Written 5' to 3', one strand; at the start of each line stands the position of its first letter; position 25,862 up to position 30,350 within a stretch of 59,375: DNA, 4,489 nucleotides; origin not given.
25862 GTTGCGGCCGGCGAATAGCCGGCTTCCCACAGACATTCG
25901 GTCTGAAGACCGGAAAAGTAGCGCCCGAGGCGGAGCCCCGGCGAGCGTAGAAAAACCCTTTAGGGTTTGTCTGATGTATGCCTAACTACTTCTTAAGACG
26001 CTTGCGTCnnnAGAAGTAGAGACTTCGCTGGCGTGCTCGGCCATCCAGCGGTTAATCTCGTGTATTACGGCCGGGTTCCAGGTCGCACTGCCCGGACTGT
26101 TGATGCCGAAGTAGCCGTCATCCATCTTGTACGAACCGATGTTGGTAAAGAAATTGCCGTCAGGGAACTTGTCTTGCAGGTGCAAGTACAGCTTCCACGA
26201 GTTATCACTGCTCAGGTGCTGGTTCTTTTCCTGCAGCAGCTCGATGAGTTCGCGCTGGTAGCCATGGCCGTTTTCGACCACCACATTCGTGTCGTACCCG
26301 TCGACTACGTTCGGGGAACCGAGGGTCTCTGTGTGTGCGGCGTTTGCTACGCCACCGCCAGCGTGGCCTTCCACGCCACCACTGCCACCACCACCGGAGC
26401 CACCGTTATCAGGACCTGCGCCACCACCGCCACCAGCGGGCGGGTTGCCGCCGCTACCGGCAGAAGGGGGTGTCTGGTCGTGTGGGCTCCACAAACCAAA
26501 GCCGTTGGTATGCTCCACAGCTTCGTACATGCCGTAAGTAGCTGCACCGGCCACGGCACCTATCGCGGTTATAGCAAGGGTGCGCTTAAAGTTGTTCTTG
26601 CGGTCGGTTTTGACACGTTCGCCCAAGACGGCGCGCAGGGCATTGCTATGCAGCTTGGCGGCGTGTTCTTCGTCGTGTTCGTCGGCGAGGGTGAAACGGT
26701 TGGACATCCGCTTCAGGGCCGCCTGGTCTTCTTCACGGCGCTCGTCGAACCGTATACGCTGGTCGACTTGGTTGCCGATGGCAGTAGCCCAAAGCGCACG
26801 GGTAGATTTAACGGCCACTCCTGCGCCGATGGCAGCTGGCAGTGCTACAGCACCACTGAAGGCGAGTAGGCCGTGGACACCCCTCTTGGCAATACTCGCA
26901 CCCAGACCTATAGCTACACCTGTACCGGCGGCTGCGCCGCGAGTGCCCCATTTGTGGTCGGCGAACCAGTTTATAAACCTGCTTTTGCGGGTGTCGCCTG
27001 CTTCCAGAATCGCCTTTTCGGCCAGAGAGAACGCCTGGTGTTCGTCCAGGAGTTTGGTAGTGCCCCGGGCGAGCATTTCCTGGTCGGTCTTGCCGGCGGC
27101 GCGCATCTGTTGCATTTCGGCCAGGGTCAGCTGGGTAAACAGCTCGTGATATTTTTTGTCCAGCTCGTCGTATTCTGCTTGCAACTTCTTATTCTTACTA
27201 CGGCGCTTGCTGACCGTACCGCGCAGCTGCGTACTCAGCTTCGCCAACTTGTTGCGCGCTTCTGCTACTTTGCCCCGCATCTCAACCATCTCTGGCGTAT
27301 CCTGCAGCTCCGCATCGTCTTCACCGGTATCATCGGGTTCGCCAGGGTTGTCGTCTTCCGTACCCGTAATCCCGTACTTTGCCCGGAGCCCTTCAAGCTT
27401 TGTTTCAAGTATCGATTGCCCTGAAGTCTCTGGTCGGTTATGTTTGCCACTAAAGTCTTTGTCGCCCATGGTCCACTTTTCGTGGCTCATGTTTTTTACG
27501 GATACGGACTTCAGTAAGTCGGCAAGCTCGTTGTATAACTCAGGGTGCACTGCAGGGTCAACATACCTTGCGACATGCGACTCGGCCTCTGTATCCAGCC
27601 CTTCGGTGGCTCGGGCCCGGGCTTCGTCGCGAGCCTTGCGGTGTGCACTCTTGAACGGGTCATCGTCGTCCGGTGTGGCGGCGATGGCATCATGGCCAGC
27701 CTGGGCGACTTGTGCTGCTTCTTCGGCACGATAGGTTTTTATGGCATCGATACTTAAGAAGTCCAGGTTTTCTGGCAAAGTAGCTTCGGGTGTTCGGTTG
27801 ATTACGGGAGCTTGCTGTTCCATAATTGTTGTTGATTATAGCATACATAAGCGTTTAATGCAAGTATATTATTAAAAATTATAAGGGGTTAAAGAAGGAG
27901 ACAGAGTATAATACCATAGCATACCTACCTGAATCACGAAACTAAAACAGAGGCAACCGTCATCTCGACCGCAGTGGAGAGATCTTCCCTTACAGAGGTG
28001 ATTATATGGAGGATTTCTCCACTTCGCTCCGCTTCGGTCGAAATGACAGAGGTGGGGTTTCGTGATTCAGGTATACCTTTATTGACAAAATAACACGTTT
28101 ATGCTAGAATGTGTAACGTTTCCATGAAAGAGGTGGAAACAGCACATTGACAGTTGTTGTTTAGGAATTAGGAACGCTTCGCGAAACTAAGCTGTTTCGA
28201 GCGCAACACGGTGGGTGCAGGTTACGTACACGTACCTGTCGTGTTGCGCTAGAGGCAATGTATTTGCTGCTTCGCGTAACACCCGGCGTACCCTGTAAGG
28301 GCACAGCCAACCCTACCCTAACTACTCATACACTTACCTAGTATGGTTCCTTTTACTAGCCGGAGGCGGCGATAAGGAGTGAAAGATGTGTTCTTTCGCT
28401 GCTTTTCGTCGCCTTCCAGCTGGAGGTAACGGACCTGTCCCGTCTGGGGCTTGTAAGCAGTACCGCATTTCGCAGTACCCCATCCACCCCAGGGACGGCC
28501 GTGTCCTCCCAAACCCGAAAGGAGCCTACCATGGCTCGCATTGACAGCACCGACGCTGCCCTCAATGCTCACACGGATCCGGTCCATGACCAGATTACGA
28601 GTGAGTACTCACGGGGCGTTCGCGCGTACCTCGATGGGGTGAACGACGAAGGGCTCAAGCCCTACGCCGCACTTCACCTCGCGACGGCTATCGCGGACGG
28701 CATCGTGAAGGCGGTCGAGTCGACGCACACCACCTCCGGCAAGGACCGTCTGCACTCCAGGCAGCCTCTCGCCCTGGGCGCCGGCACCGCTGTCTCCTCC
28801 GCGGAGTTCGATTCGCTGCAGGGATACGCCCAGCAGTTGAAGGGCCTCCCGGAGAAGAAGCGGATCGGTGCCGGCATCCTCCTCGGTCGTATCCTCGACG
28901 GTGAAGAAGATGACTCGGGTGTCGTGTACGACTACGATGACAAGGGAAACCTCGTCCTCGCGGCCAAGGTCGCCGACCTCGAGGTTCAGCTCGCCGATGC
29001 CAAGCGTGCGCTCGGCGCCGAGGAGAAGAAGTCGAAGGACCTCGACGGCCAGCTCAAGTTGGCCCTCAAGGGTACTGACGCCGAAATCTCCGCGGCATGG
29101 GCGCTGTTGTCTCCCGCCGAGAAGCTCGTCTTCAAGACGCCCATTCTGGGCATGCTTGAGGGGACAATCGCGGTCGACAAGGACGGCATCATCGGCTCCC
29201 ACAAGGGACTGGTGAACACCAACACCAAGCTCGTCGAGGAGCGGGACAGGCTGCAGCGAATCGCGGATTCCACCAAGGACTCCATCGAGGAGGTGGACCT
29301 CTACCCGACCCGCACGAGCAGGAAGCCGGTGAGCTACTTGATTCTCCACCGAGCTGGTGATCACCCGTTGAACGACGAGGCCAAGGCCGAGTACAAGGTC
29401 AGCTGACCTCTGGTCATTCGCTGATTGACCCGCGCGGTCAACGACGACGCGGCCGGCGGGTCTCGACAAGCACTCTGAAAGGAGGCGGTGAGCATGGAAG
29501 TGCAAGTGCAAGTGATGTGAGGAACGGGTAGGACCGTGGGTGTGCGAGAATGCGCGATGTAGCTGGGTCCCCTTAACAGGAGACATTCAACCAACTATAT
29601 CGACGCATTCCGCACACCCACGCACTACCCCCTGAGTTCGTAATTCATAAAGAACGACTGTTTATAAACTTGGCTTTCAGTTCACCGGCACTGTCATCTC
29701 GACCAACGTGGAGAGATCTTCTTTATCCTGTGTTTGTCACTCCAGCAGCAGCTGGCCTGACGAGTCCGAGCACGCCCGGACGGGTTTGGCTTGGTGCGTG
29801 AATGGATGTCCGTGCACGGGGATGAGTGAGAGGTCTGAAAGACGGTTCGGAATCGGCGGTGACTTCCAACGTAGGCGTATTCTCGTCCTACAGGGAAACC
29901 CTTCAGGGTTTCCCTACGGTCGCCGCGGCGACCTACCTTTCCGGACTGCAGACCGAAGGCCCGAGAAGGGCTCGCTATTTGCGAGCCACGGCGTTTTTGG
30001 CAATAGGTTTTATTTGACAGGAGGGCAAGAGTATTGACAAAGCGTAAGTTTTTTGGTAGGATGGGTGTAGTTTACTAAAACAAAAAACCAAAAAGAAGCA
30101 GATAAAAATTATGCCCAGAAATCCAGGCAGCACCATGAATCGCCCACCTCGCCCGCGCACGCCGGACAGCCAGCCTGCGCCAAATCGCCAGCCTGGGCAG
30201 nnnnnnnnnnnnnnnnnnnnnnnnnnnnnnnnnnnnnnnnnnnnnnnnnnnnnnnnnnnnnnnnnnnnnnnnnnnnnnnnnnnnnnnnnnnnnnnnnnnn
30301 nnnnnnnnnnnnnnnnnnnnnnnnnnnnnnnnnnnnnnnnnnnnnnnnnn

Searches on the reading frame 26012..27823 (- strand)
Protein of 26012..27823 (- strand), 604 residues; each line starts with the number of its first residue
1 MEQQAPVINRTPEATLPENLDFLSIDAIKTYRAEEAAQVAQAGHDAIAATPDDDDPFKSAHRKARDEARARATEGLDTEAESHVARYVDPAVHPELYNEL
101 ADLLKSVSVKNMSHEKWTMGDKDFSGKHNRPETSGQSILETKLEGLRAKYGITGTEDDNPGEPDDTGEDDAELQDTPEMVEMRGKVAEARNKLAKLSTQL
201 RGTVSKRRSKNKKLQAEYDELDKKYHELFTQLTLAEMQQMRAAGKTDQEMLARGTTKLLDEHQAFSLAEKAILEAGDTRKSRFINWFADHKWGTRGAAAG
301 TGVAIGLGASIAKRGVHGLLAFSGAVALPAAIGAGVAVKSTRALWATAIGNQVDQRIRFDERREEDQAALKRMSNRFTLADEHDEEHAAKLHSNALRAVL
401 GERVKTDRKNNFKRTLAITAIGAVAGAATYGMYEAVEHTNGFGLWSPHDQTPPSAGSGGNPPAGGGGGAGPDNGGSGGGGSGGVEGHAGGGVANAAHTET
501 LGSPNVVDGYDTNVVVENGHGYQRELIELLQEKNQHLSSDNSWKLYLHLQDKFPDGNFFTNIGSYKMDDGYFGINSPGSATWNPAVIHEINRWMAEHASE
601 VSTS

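Call 5: search_protein_families(library=pfam, proteins=[window:26012-27823:-], max_evalue=1)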
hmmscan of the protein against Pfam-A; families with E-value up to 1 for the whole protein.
window:26012-27823:- (604 aa): 1 family
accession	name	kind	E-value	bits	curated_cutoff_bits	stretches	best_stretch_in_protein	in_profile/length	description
PF15456.11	Uds1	-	0.048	14.3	28.8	1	180-242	44-108/123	Up-regulated During Septation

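Call 6: search_protein_families(library=phrogs, proteins=[window:26012-27823:-], max_evalue=1)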
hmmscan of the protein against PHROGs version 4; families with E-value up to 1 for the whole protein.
window:26012-27823:- (604 aa): 0 families

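Call 94: search_protein_families(library=ncbifam, proteins=[window:26012-27823:-], max_evalue=0.00001)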
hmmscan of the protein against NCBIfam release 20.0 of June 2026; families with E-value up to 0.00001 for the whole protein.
window:26012-27823:- (604 aa): 0 families

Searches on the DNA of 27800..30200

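Call 14: search_rna_families(source=window, start=27800, end=30200, threshold=evalue, max_evalue=1)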
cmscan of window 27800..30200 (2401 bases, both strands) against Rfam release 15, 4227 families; matches with E-value up to 1: 2.
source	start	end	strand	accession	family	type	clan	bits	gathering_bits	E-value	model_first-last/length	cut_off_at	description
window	29535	29622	-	RF00711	mir-449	Gene; miRNA;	CL00087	22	60.4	0.11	1-86/86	no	mir-449 microRNA precursor family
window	29538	29619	-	RF00796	mir-48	Gene; miRNA;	-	20.1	69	0.68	1-76/76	no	mir-48 microRNA precursor family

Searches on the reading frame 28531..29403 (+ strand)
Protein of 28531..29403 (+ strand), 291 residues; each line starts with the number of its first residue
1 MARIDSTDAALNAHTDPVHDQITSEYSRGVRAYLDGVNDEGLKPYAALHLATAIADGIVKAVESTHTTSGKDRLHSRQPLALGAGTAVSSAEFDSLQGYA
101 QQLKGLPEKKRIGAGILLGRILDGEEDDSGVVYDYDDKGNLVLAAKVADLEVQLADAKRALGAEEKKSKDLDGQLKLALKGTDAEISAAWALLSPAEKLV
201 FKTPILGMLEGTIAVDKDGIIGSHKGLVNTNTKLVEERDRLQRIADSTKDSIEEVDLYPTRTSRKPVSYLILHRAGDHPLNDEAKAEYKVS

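Call 5: search_protein_families(library=pfam, proteins=[window:28531-29403:+], max_evalue=1)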
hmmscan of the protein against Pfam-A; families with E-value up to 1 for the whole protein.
window:28531-29403:+ (291 aa): 1 family
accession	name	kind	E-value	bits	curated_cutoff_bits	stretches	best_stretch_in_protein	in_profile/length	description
PF10049.14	DUF2283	-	0.14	12.7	23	1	122-142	21-41/49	Protein of unknown function (DUF2283)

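Call 6: search_protein_families(library=phrogs, proteins=[window:28531-29403:+], max_evalue=1)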
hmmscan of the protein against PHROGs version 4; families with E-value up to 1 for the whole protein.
window:28531-29403:+ (291 aa): 1 family
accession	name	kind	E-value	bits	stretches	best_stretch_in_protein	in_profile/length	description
phrog_36172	-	unknown function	0.14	12.5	1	135-230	88-185/296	-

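Call 10: find_homologous_proteins(query=window:28531-29403:+, max_evalue=0.001)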
Query window:28531-29403:+ (291 aa): 1 proteins with E <= 0.001 among 6660 candidates.
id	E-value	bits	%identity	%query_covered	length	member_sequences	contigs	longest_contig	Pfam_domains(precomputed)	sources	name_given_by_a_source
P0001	7.1e-182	621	100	100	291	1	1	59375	-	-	-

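Call 22: search_protein_representatives(protein=window:28531-29403:+)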
Query: 291 residues. Proteins with E-value up to 0.001 (for the whole library): 3; up to 1e-10: 2; up to 1e-30: 1. The best 3 are listed.
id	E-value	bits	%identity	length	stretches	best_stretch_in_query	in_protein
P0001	2.3e-182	620.9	100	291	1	1-291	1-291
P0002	1.6e-18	83.6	35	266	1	19-251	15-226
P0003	2.4e-10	56.9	36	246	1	28-135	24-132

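Call 26: find_encoding_contigs(protein=P0002, flank=8000, max_places=6)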
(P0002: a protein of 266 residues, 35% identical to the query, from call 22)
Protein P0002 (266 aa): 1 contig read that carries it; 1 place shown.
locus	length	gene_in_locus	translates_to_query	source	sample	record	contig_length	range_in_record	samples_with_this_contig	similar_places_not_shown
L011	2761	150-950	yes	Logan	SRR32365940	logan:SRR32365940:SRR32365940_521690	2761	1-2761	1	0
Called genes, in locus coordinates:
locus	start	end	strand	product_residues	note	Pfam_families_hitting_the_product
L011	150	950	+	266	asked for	-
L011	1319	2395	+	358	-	-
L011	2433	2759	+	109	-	?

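Call 27: find_encoding_contigs(protein=P0003, flank=8000, max_places=6)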
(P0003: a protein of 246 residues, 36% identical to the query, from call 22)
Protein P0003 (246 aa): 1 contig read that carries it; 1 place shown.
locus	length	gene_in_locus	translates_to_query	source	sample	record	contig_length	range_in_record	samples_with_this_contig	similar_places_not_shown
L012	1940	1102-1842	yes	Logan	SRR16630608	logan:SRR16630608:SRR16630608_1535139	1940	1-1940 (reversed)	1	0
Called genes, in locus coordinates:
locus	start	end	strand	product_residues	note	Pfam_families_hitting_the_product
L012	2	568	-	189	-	?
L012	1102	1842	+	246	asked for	-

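Call 83: search_dna_similar(query=window:28531-29403:+, collection=phages, mode=protein, max_evalue=0.01, max_rows=10)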
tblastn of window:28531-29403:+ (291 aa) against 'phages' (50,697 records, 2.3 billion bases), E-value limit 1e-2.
No match.

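Call 84: find_related_loci(query=A9, collection=viral_contigs, flank=3000)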
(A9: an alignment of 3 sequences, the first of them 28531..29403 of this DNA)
Query A9 (291 aa) in viral_contigs; peptide patterns used: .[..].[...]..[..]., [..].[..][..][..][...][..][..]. (x = any residue, [..] = any of these).
79 stretches matched a pattern, but none encodes a relative of the query by tblastn (E <= 1e-3).
